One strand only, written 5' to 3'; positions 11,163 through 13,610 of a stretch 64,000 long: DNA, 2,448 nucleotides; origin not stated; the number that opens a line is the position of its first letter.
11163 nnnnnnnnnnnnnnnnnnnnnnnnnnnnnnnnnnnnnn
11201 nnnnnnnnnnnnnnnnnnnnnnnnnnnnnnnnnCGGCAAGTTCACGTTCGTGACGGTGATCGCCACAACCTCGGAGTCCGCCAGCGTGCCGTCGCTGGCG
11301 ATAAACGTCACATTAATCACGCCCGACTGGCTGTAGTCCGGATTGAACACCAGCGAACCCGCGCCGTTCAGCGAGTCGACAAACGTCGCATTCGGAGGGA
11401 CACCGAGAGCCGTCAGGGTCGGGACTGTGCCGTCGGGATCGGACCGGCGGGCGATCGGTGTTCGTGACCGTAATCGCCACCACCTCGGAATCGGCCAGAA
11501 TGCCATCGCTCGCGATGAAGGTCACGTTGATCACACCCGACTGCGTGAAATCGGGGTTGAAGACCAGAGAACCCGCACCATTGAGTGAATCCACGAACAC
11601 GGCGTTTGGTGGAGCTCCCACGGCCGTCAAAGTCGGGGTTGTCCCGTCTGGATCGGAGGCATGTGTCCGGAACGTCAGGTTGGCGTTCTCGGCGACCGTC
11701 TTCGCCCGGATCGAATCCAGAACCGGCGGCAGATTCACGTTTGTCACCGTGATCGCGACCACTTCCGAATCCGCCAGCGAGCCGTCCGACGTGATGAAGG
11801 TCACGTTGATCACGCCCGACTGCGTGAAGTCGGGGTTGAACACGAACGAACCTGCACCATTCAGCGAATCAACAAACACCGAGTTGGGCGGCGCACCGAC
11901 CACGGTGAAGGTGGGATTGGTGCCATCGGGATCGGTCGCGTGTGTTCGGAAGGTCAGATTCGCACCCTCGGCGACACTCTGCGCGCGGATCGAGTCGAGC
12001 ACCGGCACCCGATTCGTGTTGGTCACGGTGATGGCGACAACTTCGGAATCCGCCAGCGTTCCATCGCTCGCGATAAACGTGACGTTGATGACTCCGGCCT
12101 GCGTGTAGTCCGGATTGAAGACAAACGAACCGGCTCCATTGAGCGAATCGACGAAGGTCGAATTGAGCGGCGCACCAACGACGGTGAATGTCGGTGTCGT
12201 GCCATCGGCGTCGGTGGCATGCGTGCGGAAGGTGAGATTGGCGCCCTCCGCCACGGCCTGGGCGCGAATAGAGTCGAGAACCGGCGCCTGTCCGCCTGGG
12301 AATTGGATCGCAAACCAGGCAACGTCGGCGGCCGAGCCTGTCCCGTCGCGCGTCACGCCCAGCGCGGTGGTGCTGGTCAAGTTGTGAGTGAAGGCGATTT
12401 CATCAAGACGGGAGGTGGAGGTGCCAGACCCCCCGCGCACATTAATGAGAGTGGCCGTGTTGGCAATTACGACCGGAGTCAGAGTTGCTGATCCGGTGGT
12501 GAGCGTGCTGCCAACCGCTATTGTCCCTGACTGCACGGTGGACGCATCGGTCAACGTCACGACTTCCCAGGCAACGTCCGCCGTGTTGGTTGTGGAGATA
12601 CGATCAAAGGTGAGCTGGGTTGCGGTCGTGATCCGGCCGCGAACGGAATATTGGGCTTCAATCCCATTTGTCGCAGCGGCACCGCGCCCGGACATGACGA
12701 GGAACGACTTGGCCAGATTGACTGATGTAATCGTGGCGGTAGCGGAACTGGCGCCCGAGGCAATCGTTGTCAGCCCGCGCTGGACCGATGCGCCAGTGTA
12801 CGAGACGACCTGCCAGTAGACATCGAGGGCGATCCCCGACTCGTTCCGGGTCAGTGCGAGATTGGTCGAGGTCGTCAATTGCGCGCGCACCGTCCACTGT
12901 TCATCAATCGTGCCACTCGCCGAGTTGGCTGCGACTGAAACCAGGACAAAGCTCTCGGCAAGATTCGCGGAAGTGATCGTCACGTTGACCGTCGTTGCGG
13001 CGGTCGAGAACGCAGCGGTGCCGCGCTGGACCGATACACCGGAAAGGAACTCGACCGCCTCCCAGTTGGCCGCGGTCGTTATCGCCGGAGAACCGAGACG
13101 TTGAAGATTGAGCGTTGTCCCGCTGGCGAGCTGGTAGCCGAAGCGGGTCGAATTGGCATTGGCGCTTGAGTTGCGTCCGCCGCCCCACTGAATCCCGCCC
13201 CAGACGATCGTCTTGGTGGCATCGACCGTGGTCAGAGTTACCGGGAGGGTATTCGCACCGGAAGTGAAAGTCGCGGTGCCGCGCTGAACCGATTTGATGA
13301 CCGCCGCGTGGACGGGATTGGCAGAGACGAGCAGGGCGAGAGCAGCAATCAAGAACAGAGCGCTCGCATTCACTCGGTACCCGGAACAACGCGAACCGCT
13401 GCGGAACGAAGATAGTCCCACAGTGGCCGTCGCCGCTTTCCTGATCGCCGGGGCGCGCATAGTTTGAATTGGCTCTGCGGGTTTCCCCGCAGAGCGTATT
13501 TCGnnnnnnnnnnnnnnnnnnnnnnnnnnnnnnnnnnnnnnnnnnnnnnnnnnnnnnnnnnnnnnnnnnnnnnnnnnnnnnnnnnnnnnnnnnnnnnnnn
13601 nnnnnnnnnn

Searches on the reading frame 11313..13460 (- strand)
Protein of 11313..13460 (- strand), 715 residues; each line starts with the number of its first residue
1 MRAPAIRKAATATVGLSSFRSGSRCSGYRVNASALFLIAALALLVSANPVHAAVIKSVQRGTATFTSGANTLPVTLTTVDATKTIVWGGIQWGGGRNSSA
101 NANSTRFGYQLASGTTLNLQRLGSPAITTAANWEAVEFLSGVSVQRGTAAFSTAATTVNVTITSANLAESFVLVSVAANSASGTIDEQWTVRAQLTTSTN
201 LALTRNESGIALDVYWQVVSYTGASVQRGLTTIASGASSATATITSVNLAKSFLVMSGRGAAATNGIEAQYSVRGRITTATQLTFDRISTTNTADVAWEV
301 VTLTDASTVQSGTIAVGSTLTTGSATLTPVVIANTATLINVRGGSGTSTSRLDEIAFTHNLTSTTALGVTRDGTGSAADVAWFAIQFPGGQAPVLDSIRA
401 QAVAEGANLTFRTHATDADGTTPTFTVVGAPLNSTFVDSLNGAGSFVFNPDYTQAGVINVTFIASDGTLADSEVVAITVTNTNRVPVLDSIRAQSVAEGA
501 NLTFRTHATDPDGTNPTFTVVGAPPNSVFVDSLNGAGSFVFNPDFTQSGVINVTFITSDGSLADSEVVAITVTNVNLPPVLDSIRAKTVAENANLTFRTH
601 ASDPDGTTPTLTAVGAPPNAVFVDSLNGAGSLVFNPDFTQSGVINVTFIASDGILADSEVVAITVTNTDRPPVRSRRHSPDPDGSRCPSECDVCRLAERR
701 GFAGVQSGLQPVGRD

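Call 3: search_protein_families(library=pfam, proteins=[window:11313-13460:-], max_evalue=0.1)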
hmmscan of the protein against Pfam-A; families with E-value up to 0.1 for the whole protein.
window:11313-13460:- (715 aa): 3 families
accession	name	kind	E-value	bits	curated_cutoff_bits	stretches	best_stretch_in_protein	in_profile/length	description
PF17892.7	Cadherin_5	-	1.2e-11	44.7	26.5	3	575-665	1-97/98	Cadherin-like domain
PF17963.7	Big_9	-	5.1e-10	40.5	23.6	3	576-655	1-79/89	Bacterial Ig domain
PF05660.16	DUF807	-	0.00037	20.9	25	0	416-484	50-123/142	Coxiella burnetii protein of unknown function (DUF807)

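Call 6: search_protein_families(library=ncbifam, proteins=[window:11313-13460:-], max_evalue=0.1)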
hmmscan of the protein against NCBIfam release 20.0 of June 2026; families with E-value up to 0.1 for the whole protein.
window:11313-13460:- (715 aa): 2 families
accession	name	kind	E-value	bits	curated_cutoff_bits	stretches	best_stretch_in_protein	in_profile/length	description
NF038112.1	myxo_dep_M36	subfamily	3.4e-21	74.2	1500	2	541-675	1249-1385/1604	myxosortase-dependent M36 family metallopeptidase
NF012211.1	tand_rpt_95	domain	8e-20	70.6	90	3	506-582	17-94/98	tandem-95 repeat protein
